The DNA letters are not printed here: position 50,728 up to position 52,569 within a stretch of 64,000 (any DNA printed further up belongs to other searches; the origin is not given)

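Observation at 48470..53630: TBDR operon encoding two Tat-exported enzymes, including an apparently periplasmic enolase-superfamily member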

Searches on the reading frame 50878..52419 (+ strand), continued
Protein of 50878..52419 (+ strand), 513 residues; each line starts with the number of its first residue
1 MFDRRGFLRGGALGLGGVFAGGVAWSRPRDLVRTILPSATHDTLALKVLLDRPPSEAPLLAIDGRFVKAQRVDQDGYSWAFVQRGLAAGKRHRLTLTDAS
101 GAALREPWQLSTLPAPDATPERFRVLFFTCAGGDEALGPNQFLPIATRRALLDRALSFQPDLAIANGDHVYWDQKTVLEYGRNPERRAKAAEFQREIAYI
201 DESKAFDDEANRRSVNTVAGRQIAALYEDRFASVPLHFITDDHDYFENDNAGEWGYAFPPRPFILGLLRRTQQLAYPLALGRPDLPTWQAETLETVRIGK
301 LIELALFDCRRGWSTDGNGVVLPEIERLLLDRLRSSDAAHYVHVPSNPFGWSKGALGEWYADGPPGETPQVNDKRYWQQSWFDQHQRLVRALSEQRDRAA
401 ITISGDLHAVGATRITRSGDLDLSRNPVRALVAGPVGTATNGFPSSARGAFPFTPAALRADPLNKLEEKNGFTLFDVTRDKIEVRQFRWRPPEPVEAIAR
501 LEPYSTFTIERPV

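Call 64: find_encoding_contigs(protein=P0226, flank=7000, max_places=2)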
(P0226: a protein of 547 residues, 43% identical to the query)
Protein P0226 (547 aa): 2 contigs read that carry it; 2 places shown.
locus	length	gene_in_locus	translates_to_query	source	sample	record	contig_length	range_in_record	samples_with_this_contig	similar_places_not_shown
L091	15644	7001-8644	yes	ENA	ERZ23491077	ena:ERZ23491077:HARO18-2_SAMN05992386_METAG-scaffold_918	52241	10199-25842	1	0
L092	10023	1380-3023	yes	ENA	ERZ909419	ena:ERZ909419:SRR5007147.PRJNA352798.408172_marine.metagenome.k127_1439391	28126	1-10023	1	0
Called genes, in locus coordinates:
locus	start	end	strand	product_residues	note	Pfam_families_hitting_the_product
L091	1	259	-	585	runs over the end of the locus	PF01011:PQQ, PF13360:PQQ_2, PF13570:Beta-prop_ACSF4 (faint), PF13360:PQQ_2 (weak), PF01011:PQQ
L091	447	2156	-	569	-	PF01011:PQQ, PF13360:PQQ_2, PF13570:Beta-prop_ACSF4 (faint), PF07774:EMC1_C (faint), PF13360:PQQ_2, PF01011:PQQ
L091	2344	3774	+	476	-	-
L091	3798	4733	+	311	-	-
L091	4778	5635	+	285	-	-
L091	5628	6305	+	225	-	PF12796:Ank_2 (weak), PF13606:Ank_3 (faint), PF13637:Ank_4 (faint), PF00023:Ank (weak), PF12796:Ank_2 (weak), PF13857:Ank_5, PF00023:Ank (weak)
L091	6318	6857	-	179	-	-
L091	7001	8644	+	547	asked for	-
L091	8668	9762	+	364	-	PF02746:MR_MLE_N, PF13378:MR_MLE_C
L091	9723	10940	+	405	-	-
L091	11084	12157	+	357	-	PF00561:Abhydrolase_1, PF12146:Hydrolase_4, PF12697:Abhydrolase_6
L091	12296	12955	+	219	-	PF11138:DUF2911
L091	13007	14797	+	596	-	PF01839:FG-GAP (faint), PF13517:FG-GAP_3, PF07593:UnbV_ASPIC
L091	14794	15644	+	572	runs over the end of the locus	PF13429:TPR_15 (faint), PF00515:TPR_1 (faint), PF07719:TPR_2 (faint), PF13181:TPR_8 (faint), PF13428:TPR_14 (faint), PF23914:TPR_CcmH_CycH (faint), PF13424:TPR_12 (weak), PF14559:TPR_19, +8 more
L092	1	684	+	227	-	?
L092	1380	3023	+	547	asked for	-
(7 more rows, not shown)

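Call 69: find_related_loci(query=A2, collection=metagenome_contigs, flank=6000)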
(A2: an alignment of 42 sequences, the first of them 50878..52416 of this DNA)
Query A2 (513 aa) in metagenome_contigs; peptide patterns used: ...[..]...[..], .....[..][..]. (x = any residue, [..] = any of these).
600 stretches matched a pattern (row limit reached: there are more); 535 encode a relative of the query (tblastn E <= 1e-3); the best 80 are kept; 80 distinct loci.
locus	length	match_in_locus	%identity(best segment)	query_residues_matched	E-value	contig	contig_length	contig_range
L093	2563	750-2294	63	1-512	0e+0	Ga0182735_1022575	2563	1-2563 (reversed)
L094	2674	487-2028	62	1-511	0e+0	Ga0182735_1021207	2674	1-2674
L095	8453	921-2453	63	1-511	0e+0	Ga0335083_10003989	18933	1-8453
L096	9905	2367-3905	62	1-511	0e+0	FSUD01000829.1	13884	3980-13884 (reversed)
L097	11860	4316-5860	61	1-511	0e+0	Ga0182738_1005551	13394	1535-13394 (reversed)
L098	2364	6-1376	63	53-511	0e+0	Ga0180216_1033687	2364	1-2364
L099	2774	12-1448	59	32-511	0e+0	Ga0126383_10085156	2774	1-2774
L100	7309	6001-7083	64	32-393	2e-152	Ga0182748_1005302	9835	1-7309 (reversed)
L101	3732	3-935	65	202-511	1e-134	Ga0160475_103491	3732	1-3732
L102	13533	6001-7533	59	1-511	0e+0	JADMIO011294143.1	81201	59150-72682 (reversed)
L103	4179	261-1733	43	32-512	6e-118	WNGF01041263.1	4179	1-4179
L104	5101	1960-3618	40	2-511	2e-115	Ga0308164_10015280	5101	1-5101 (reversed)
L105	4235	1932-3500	41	1-511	1e-114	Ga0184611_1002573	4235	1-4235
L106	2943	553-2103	42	11-512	3e-117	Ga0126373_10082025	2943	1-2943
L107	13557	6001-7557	42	32-511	1e-112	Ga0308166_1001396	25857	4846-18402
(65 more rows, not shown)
